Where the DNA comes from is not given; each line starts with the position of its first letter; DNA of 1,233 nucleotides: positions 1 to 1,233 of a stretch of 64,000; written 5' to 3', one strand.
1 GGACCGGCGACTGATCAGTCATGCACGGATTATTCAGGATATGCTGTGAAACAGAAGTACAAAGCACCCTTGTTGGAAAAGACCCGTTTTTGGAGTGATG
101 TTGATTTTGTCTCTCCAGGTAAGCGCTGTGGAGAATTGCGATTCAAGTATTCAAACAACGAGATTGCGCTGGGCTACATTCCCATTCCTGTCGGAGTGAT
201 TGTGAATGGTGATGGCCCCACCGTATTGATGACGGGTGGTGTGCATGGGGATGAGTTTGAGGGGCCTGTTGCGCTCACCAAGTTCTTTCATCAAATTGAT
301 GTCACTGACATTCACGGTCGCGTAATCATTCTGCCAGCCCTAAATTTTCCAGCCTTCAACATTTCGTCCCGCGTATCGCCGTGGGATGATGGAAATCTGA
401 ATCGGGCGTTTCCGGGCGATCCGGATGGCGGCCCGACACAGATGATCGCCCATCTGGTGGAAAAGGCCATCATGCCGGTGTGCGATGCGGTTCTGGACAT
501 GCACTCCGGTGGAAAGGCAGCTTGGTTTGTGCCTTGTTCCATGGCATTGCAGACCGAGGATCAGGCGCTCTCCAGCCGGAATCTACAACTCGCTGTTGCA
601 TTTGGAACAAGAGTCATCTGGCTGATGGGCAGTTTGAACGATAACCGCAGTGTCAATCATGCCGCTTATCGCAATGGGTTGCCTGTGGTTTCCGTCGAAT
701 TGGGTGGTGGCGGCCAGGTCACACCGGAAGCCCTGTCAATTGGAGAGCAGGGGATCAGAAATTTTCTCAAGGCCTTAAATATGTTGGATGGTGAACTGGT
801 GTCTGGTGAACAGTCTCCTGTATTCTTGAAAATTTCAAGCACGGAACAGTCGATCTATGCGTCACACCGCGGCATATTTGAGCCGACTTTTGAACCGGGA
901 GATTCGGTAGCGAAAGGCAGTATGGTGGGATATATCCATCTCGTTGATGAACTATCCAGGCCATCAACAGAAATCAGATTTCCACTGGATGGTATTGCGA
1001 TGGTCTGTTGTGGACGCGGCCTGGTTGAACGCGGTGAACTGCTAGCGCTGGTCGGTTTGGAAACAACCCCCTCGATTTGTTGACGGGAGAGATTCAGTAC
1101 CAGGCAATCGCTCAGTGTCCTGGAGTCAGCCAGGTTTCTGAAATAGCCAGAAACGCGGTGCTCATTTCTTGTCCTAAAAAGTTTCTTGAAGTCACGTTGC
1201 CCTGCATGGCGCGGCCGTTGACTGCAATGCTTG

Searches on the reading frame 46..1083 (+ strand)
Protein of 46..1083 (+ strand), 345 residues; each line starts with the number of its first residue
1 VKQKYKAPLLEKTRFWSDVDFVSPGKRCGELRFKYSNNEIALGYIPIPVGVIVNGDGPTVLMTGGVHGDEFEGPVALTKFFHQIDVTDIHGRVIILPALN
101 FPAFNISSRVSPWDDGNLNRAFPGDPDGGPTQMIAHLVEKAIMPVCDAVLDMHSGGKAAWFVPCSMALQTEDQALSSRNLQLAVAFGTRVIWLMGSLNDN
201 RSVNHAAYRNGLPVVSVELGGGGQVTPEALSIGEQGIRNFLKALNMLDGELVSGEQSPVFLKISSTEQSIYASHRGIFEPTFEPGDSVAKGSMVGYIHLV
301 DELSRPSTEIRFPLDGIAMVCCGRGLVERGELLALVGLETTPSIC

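Call 12: search_protein_families(library=pfam, proteins=[window:46-1083:+])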
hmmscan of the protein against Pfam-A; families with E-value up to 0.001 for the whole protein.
window:46-1083:+ (345 aa): 2 families
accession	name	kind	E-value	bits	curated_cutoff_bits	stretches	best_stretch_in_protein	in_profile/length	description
PF24827.1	AstE_AspA_cat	-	1.1e-36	126.6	25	1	56-243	1-191/192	Succinylglutamate desuccinylase/Aspartoacylase catalytic domain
PF17033.10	Peptidase_M99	-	0.00064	19.7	27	0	51-157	30-132/267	Carboxypeptidase controlling helical cell shape catalytic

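Call 44: find_encoding_contigs(protein=window:46-1083:+, flank=10000, max_places=10)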
Protein window:46-1083:+ (345 aa): no gene with exactly this product is on record in the collection.
